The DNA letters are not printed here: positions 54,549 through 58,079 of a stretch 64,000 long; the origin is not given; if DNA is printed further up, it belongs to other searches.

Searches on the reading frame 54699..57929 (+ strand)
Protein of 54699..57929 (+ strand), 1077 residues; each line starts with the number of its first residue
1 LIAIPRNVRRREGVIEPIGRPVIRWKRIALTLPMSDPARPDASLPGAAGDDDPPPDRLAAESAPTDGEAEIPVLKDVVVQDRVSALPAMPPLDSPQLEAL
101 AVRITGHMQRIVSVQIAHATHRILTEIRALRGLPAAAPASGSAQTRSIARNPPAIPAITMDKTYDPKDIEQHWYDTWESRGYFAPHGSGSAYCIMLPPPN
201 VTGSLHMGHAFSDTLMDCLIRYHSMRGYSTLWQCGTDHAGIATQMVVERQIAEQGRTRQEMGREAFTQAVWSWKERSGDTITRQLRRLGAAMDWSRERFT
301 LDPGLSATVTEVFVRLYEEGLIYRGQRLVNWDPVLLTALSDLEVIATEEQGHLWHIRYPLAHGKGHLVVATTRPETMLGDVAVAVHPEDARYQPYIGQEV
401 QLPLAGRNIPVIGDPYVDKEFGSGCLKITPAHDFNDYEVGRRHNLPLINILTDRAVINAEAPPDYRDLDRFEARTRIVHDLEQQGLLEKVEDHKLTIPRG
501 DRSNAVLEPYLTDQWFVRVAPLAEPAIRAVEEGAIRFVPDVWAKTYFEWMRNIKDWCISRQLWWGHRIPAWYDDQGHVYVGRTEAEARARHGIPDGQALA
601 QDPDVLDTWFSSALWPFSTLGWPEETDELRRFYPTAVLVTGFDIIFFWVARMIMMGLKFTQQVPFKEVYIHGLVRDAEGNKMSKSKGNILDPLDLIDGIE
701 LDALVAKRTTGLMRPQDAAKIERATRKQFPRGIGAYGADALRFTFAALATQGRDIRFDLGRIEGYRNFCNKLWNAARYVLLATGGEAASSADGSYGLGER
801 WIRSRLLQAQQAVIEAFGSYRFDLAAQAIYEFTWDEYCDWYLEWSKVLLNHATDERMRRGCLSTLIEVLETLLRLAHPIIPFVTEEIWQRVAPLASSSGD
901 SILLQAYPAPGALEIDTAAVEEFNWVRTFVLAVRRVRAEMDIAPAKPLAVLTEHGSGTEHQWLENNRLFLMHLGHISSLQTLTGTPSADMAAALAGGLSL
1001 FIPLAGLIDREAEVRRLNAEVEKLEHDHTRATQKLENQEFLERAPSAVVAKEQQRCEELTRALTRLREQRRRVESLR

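Call 11: search_protein_families(library=ncbifam, proteins=[window:54699-57929:+])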
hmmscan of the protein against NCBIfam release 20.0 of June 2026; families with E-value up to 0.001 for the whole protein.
window:54699-57929:+ (1077 aa): 16 families
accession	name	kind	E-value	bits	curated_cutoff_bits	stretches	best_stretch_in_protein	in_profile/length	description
NF004349.1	PRK05729.1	equivalog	0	1251.2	704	1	162-1069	2-859/860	valine--tRNA ligase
TIGR00422.1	valS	equivalog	0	1135.1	612.1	1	160-1056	1-862/863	valine--tRNA ligase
NF011492.0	PRK14900.1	equivalog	0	1092.5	1783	1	160-1073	9-893/1044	valine--tRNA ligase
NF009687.0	PRK13208.1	equivalog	2.6e-162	541.8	738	2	159-704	5-557/801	valine--tRNA ligase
TIGR00392.1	ileS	equivalog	5.7e-102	342.4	621.4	2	408-947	310-843/861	isoleucine--tRNA ligase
NF000540.1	alt_ValS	exception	2.9e-91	306.7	900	2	168-704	8-597/827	valine--tRNA ligase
NF008957.0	PRK12300.1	subfamily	5.6e-49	166.9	677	2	164-389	4-240/946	leucine--tRNA ligase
NF040702.1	ileS_w_GNAT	exception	2e-48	164.8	1999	3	401-704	484-803/1100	isoleucine--tRNA ligase, N-acetyltransferase domain-containing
TIGR00395.1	leuS_arch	equivalog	5.7e-42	143.8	648.5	2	167-389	1-234/938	leucine--tRNA ligase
NF000258.1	MupB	exception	7.5e-41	139.9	1900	3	598-704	505-610/1033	mupirocin-resistant isoleucine--tRNA ligase MupB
TIGR00396.1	leuS_bact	equivalog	2.2e-38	132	548.4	2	164-355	1-176/843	leucine--tRNA ligase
NF000257.1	MupA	exception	1.4e-37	129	1900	4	413-579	296-461/1024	mupirocin-resistant isoleucine--tRNA ligase MupA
TIGR00398.1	metG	equivalog_domain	4e-20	72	336.35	2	201-249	10-58/530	methionine--tRNA ligase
NF008900.0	PRK12267.1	equivalog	2e-18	66.2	598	2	605-704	224-322/648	methionine--tRNA ligase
NF001100.0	PRK00133.1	equivalog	4.3e-15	55.3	587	1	199-250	14-65/676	methionine--tRNA ligase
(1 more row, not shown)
